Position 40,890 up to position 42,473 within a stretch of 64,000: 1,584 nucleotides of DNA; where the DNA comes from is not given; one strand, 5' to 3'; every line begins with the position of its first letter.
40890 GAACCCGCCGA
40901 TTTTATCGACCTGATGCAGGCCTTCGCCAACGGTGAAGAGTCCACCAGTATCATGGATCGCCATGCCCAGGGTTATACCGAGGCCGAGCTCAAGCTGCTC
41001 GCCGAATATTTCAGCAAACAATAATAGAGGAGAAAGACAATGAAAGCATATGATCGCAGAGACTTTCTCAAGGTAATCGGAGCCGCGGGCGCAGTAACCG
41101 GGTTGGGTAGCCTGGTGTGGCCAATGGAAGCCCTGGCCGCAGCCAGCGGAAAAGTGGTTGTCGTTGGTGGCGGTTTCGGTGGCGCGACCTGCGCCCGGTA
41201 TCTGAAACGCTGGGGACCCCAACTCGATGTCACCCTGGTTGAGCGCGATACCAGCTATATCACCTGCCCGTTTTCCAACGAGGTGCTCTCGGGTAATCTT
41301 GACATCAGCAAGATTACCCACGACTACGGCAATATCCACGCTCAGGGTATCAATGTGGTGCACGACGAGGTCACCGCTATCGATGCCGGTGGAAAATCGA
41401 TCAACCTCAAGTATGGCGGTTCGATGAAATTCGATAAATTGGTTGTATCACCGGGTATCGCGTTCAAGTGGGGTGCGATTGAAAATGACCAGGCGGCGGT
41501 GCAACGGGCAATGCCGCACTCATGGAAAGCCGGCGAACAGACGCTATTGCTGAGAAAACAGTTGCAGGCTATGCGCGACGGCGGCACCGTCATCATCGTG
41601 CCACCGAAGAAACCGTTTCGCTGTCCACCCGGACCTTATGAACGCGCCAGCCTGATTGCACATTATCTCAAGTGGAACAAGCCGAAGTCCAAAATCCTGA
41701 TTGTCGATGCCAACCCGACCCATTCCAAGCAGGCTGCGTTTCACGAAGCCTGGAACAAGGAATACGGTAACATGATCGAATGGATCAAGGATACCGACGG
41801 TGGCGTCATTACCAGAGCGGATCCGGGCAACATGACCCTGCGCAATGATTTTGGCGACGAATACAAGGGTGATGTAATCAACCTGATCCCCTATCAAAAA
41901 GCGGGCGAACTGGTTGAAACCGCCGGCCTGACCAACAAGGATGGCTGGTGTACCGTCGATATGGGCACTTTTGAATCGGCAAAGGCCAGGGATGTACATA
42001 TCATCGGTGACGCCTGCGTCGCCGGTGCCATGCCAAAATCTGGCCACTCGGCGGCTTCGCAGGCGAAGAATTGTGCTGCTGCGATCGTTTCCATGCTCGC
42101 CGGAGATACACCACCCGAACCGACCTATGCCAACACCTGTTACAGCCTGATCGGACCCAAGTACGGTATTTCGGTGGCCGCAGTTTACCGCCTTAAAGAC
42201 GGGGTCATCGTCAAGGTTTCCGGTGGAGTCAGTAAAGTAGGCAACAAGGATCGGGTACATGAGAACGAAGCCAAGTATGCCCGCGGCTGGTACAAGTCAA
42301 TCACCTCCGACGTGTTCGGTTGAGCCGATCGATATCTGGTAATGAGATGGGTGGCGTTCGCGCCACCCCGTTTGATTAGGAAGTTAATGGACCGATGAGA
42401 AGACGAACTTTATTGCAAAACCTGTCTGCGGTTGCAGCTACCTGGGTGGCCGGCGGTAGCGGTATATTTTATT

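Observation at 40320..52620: A roughly 12 kb periplasmic sulfur-oxidation island bracketed by direct copies of the 3' end of the dimethylglycine dehydrogenase gene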

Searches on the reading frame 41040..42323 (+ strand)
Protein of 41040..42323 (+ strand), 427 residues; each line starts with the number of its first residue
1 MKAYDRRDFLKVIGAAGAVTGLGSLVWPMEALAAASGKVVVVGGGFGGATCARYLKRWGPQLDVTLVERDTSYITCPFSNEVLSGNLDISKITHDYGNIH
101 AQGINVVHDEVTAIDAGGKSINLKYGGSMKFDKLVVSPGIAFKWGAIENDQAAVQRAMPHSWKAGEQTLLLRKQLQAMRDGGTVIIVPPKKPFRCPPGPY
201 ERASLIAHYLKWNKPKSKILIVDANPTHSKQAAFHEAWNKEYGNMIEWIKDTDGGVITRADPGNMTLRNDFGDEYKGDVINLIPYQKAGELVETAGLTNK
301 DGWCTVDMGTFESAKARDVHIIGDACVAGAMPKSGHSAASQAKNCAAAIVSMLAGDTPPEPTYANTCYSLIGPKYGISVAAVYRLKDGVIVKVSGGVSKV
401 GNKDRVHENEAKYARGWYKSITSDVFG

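Call 7: search_protein_families(library=pfam, proteins=[window:41040-42323:+], max_evalue=0.01)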
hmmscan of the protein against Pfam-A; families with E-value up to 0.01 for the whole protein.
window:41040-42323:+ (427 aa): 10 families
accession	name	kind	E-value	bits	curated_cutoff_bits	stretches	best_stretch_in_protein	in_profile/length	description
PF21706.3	FCSD_central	-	3.3e-48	163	27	1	168-284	1-116/116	Sulfide dehydrogenase [flavocytochrome c] flavoprotein chain, central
PF09242.17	FCSD-flav_bind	-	2.7e-27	95.4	26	1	359-426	1-71/71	Flavocytochrome c sulphide dehydrogenase, flavin-binding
PF07992.20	Pyr_redox_2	-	2.5e-12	47.3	26.1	1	38-140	2-109/291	Pyridine nucleotide-disulphide oxidoreductase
PF01266.30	DAO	-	2.7e-06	27.6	27.9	1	38-70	1-31/353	FAD dependent oxidoreductase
PF13450.12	NAD_binding_8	-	2.1e-05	25.2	21.9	1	41-97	1-48/68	NAD(P)-binding Rossmann-like domain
PF13454.12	NAD_binding_9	-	0.00012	22.6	21.8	0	40-79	1-42/155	FAD-NAD(P)-binding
PF10518.14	TAT_signal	-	0.0002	21.6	22.7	1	5-23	3-21/21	TAT (twin-arginine translocation) pathway signal sequence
PF00070.33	Pyr_redox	-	0.00026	21.9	22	1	38-71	1-32/82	Pyridine nucleotide-disulphide oxidoreductase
PF21799.2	MurD-like_N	-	0.00049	20.8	27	0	38-65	2-29/88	Mur ligase MurD-like, N-terminal domain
PF01946.23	Thi4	-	0.0012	18.6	26.2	1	35-72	16-52/235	Thi4 family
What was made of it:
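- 41040..42323 (+): fccB, the flavoprotein of flavocytochrome c sulfide dehydrogenase, with a TAT signal. Pfam FCSD_central 3e-48, FCSD-flav_bind 3e-27, TAT_signal (call 7).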

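Call 13: find_encoding_contigs(protein=window:41040-42323:+, flank=10000, max_places=10)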
Protein window:41040-42323:+ (427 aa): 2 contigs read that carry it; 1 place shown.
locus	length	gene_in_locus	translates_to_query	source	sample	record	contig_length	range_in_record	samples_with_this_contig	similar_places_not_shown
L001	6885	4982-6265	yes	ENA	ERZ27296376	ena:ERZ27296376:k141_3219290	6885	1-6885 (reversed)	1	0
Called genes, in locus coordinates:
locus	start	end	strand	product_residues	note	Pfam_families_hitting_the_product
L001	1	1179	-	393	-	?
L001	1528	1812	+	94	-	-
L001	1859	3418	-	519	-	PF00497:SBP_bac_3, PF10613:Lig_chan-Glu_bd (faint), PF01464:SLT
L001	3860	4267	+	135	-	-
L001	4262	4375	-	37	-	-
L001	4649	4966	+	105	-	-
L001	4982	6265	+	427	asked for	PF01266:DAO (weak), PF07992:Pyr_redox_2, PF13450:NAD_binding_8 (faint), PF21706:FCSD_central, PF09242:FCSD-flav_bind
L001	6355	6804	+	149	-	PF13501:SoxY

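Call 48: find_homologous_proteins(query=window:41040-42323:+, max_evalue=1e-40)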
Query window:41040-42323:+ (427 aa): 8000 proteins with E <= 1e-40 among 8000 candidates; the best 120 are listed.
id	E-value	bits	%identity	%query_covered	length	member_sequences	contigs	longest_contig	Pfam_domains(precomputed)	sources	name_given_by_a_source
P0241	7.8e-290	979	99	100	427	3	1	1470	PF01266.31,PF21706.4,PF13450.13,PF07992.21,PF09242.18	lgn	-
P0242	3.4e-285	964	97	100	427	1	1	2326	PF01266.31,PF21706.4,PF07992.21,PF09242.18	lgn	-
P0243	4.9e-285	963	97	100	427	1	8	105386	PF01266.31,PF21706.4,PF07992.21,PF09242.18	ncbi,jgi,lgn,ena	ncbi:MAG: FCSD flavin-binding domain-containing protein [Gammaproteobacteria bacterium]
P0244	2.5e-282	954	96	100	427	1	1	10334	PF01266.31,PF21706.4,PF07992.21,PF09242.18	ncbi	-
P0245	3.8e-280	947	96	100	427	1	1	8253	PF01266.31,PF21706.4,PF13450.13,PF07992.21,PF09242.18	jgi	-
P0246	7.0e-280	946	96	100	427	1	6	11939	PF01266.31,PF21706.4,PF13450.13,PF07992.21,PF09242.18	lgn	-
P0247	9.1e-276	933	94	100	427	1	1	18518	PF01266.31,PF21706.4,PF07992.21,PF09242.18,PF13454.13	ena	-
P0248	4.1e-275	930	94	100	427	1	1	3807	PF01266.31,PF21706.4,PF07992.21,PF09242.18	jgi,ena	-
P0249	1.4e-274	929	94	100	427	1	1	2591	PF01266.31,PF21706.4,PF07992.21,PF09242.18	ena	-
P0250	2.5e-274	928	94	100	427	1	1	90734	PF01266.31,PF21706.4,PF13450.13,PF07992.21,PF09242.18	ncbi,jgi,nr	ncbi:MAG: NAD(P)/FAD-dependent oxidoreductase [Gammaproteobacteria bacterium]|nr:NAD(P)/FAD-dependen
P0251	8.4e-274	926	94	100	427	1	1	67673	PF01266.31,PF21706.4,PF13450.13,PF07992.21,PF09242.18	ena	-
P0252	8.0e-272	920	93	100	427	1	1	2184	PF01266.31,PF21706.4,PF13450.13,PF07992.21,PF09242.18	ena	-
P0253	2.2e-271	918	93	100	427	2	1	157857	PF01266.31,PF21706.4,PF13450.13,PF07992.21,PF09242.18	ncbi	-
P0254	2.5e-271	918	93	100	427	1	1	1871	PF01266.31,PF21706.4,PF13450.13,PF07992.21,PF09242.18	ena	-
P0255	2.8e-268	908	94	98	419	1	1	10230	PF01266.31,PF21706.4,PF13450.13,PF07992.21,PF09242.18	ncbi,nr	ncbi:MAG: NAD(P)/FAD-dependent oxidoreductase, partial [Gammaproteobacteria bacterium]|nr:NAD(P)/FAD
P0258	1.0e-261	886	89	100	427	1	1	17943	PF01266.31,PF21706.4,PF07992.21,PF09242.18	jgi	jgi:sulfide dehydrogenase [flavocytochrome c] flavoprotein subunit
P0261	4.3e-259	878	88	100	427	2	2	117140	PF01266.31,PF21706.4,PF13450.13,PF07992.21,PF09242.18,PF13454.13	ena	-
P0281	4.5e-245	831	82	100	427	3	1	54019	PF01266.31,PF21706.4,PF13450.13,PF07992.21,PF09242.18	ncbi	-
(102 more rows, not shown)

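Call 49: find_encoding_contigs(protein=P0250, flank=10000, max_places=3)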
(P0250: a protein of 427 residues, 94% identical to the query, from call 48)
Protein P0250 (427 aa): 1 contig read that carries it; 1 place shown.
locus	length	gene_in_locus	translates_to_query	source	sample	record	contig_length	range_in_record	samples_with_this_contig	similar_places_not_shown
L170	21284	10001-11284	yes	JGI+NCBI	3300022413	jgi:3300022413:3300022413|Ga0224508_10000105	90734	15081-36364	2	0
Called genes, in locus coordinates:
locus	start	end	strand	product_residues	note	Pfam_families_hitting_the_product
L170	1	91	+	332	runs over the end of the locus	PF02729:OTCace_N, PF00185:OTCace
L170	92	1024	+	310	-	PF00696:AA_kinase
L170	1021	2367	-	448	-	-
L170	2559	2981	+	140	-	PF01951:Archease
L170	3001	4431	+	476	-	PF01139:RtcB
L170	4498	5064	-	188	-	PF02482:Ribosomal_S30AE, PF00313:CSD (weak)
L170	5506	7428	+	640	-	PF00724:Oxidored_FMN, PF00070:Pyr_redox (faint), PF01266:DAO (faint), PF07992:Pyr_redox_2 (weak), PF13450:NAD_binding_8 (weak)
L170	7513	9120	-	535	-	PF00496:SBP_bac_5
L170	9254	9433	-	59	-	-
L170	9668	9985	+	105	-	PF13442:Cytochrome_CBB3 (weak)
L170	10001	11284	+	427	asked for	PF01266:DAO (weak), PF07992:Pyr_redox_2, PF13450:NAD_binding_8 (faint), PF21706:FCSD_central, PF09242:FCSD-flav_bind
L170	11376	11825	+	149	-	PF13501:SoxY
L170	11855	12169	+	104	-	PF08770:SoxZ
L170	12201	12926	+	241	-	PF03625:DUF302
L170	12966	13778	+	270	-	-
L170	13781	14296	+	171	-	PF08534:Redoxin, PF00578:AhpC-TSA, PF00085:Thioredoxin (weak), PF13905:Thioredoxin_8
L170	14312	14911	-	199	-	PF00034:Cytochrom_C (faint), PF13442:Cytochrome_CBB3 (faint)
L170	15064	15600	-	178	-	-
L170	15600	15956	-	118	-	PF00034:Cytochrom_C, PF13442:Cytochrome_CBB3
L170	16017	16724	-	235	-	-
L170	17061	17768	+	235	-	PF00034:Cytochrom_C (faint), PF13442:Cytochrome_CBB3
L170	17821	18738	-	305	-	PF00581:Rhodanese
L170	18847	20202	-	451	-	PF01266:DAO (faint), PF07992:Pyr_redox_2, PF13450:NAD_binding_8 (weak), PF21706:FCSD_central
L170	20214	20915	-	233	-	PF00034:Cytochrom_C, PF13442:Cytochrome_CBB3 (weak)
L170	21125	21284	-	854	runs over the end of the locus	PF01266:DAO, PF16350:FAO_M, PF01571:GCV_T, PF08669:GCV_T_C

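Call 50: find_encoding_contigs(protein=P0261, flank=10000, max_places=3)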
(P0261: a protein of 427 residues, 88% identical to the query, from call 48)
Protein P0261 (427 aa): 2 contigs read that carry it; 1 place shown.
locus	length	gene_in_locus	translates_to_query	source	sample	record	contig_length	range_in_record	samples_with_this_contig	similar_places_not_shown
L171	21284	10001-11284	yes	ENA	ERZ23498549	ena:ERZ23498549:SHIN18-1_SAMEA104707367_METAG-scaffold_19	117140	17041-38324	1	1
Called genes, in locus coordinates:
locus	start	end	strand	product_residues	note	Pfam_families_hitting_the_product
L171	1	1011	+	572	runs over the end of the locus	PF00890:FAD_binding_2, PF01266:DAO (weak), PF02910:Succ_DH_flav_C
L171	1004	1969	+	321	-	PF05681:Fumerase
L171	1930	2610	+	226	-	PF05683:Fumerase_C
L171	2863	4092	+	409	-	PF13433:Peripla_BP_5, PF13458:Peripla_BP_6, PF01094:ANF_receptor (weak), PF13433:Peripla_BP_5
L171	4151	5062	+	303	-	PF02653:BPD_transp_2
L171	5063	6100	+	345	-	PF02653:BPD_transp_2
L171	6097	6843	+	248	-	PF02463:SMC_N (faint), PF00005:ABC_tran, PF13304:AAA_21 (weak), PF12399:BCA_ABC_TP_C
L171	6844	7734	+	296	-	PF00005:ABC_tran, PF13304:AAA_21 (faint)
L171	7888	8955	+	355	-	PF00180:Iso_dh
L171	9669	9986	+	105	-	-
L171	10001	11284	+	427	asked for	PF01266:DAO (weak), PF07992:Pyr_redox_2, PF13450:NAD_binding_8 (faint), PF13454:NAD_binding_9 (faint), PF21706:FCSD_central, PF09242:FCSD-flav_bind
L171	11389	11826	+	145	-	PF13501:SoxY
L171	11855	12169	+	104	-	PF08770:SoxZ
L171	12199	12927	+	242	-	PF03625:DUF302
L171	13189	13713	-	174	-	-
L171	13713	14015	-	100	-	PF00034:Cytochrom_C, PF13442:Cytochrome_CBB3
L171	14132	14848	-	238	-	-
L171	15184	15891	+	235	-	PF00034:Cytochrom_C (faint), PF13442:Cytochrome_CBB3 (weak)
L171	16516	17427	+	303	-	PF00581:Rhodanese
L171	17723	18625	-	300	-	PF00892:EamA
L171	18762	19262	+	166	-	PF11695:DUF3291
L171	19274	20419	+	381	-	PF07690:MFS_1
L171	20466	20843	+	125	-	PF02962:CHMI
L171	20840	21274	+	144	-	-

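Call 51: find_encoding_contigs(protein=P0281, flank=10000, max_places=3)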
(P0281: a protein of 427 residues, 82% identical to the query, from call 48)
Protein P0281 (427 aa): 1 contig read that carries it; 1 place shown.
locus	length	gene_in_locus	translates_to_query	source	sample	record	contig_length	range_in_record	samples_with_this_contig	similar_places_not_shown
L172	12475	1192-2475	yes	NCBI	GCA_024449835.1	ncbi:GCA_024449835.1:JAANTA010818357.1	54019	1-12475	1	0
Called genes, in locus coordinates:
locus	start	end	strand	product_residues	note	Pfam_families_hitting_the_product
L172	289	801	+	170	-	PF03264:Cytochrom_NNT, PF14522:Cytochrome_C7 (faint), PF02085:Cytochrom_CIII (faint), PF14537:Cytochrom_c3_2 (faint), PF22113:Mtrc-MtrF_II-IV_dom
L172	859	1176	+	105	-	-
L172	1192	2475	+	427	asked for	PF01266:DAO (faint), PF07992:Pyr_redox_2, PF13450:NAD_binding_8 (faint), PF21706:FCSD_central, PF09242:FCSD-flav_bind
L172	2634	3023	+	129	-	PF13501:SoxY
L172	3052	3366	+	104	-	PF08770:SoxZ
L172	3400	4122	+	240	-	PF03625:DUF302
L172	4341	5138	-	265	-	PF01471:PG_binding_1 (faint), PF05257:CHAP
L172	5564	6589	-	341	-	-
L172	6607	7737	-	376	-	-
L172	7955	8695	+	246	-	PF02633:Creatininase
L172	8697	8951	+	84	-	-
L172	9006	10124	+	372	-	-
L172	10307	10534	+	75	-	-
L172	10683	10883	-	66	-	-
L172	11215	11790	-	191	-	PF13761:DUF4166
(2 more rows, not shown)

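Call 65: find_encoding_contigs(protein=P0243, flank=10000, max_places=4)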
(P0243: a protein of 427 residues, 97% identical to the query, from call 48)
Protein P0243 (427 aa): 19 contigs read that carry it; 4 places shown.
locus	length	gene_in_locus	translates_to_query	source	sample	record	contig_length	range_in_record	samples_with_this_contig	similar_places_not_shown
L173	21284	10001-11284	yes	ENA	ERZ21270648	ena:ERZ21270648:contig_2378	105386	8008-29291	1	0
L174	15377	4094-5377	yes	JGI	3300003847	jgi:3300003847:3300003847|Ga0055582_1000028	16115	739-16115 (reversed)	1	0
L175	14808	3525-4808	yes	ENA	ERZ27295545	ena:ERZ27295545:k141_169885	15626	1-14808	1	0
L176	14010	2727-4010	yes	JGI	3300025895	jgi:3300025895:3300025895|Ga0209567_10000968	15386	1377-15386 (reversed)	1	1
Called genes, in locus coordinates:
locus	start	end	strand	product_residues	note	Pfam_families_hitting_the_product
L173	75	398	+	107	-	PF03179:V-ATPase_G (weak), PF16999:V-ATPase_G_2 (weak)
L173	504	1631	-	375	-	PF03562:MltA, PF06725:3D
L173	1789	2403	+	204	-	PF09347:DUF1989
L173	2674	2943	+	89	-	PF02680:DUF211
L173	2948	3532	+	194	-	PF01988:VIT1 (faint)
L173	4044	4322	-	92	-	-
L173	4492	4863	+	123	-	-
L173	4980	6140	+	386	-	PF01571:GCV_T, PF08669:GCV_T_C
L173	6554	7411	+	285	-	PF00892:EamA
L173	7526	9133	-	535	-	PF00496:SBP_bac_5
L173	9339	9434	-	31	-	-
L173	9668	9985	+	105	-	PF13442:Cytochrome_CBB3 (faint)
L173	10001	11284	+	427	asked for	PF01266:DAO (weak), PF07992:Pyr_redox_2, PF21706:FCSD_central, PF09242:FCSD-flav_bind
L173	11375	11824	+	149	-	PF13501:SoxY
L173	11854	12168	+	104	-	PF08770:SoxZ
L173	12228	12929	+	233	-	PF03625:DUF302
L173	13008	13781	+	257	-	-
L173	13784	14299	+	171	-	PF08534:Redoxin, PF00578:AhpC-TSA, PF00085:Thioredoxin, PF13905:Thioredoxin_8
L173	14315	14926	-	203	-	PF00034:Cytochrom_C (faint), PF13442:Cytochrome_CBB3 (faint)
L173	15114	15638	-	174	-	-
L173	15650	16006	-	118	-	PF00034:Cytochrom_C, PF13442:Cytochrome_CBB3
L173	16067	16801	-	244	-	-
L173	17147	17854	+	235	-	PF00034:Cytochrom_C (faint), PF13442:Cytochrome_CBB3 (weak)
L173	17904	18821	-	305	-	PF00581:Rhodanese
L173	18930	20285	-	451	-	PF01266:DAO (faint), PF07992:Pyr_redox_2, PF13450:NAD_binding_8 (weak), PF21706:FCSD_central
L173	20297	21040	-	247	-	PF00034:Cytochrom_C, PF13442:Cytochrome_CBB3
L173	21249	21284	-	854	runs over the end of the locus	PF01266:DAO, PF16350:FAO_M, PF01571:GCV_T, PF08669:GCV_T_C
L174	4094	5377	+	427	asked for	PF01266:DAO (weak), PF07992:Pyr_redox_2, PF21706:FCSD_central, PF09242:FCSD-flav_bind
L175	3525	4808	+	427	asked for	PF01266:DAO (weak), PF07992:Pyr_redox_2, PF21706:FCSD_central, PF09242:FCSD-flav_bind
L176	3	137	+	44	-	?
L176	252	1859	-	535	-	PF00496:SBP_bac_5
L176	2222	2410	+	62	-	-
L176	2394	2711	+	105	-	PF13442:Cytochrome_CBB3 (faint)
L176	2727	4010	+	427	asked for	PF01266:DAO (weak), PF07992:Pyr_redox_2, PF21706:FCSD_central, PF09242:FCSD-flav_bind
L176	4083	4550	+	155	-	PF13501:SoxY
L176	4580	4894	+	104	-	PF08770:SoxZ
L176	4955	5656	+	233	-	PF03625:DUF302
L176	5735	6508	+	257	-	-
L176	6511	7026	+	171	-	PF08534:Redoxin, PF00578:AhpC-TSA, PF00085:Thioredoxin, PF13905:Thioredoxin_8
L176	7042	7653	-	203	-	PF00034:Cytochrom_C (faint), PF13442:Cytochrome_CBB3 (faint)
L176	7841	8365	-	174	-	-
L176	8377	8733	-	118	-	PF00034:Cytochrom_C, PF13442:Cytochrome_CBB3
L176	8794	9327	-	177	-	-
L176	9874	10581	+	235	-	PF00034:Cytochrom_C (faint), PF13442:Cytochrome_CBB3 (weak)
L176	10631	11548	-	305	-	PF00581:Rhodanese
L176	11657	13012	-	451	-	PF01266:DAO (faint), PF07992:Pyr_redox_2, PF13450:NAD_binding_8 (weak), PF21706:FCSD_central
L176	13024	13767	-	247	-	PF00034:Cytochrom_C, PF13442:Cytochrome_CBB3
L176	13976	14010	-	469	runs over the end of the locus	?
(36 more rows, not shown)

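Call 66: find_encoding_contigs(protein=P0251, flank=10000, max_places=2)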
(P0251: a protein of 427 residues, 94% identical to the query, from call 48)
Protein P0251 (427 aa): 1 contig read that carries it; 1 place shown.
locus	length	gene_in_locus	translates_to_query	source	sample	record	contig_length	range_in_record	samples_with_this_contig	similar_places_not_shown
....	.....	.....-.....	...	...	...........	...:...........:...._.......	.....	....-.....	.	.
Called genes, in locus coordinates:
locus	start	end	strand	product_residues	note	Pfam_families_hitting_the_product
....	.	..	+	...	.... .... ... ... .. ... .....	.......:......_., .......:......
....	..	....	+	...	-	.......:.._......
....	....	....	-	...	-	-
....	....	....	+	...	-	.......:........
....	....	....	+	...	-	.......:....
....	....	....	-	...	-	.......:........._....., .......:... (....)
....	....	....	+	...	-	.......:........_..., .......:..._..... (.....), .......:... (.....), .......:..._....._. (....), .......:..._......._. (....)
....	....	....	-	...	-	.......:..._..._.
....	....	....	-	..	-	-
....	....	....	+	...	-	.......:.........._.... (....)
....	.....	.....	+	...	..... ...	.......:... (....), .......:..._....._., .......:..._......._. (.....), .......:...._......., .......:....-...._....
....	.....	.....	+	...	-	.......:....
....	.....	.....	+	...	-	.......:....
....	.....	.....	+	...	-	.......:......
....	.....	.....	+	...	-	-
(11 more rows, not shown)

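Call 67: find_encoding_contigs(protein=P0258, flank=10000, max_places=2)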
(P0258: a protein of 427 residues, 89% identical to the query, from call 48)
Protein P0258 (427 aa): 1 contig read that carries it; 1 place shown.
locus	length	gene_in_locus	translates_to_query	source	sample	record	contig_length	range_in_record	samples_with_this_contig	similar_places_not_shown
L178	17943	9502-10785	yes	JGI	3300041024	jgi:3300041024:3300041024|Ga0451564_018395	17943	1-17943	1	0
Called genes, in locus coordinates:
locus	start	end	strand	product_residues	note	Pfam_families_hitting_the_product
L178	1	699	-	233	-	?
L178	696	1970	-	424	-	PF04932:Wzy_C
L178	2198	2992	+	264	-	PF00027:cNMP_binding, PF00498:FHA (weak)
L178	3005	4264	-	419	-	PF01595:CNNM, PF00571:CBS (weak), PF03471:CorC_HlyC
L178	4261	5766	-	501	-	PF01595:CNNM, PF00571:CBS (weak), PF03471:CorC_HlyC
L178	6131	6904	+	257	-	PF02754:CCG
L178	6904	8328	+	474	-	PF02589:LUD_dom, PF13187:Fer4_9 (faint), PF13183:Fer4_8, PF13237:Fer4_10 (faint), PF13534:Fer4_17, PF11870:LutB_C (weak)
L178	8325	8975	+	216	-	PF02589:LUD_dom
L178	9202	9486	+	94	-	PF13442:Cytochrome_CBB3 (weak), PF00034:Cytochrom_C (faint)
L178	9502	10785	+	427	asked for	PF01266:DAO (weak), PF07992:Pyr_redox_2, PF21706:FCSD_central, PF09242:FCSD-flav_bind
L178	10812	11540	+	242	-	PF03625:DUF302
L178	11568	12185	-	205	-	PF13442:Cytochrome_CBB3 (faint), PF00034:Cytochrom_C (faint)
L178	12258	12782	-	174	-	-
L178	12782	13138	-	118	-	PF00034:Cytochrom_C, PF13442:Cytochrome_CBB3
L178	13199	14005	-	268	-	-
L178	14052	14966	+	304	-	PF00581:Rhodanese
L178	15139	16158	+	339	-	PF02746:MR_MLE_N (weak), PF13378:MR_MLE_C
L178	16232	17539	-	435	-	PF15902:Sortilin-Vps10 (faint)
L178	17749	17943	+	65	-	?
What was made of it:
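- Versions of the island at other loci (L171, L178) also lack such genes (calls 50, 67).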
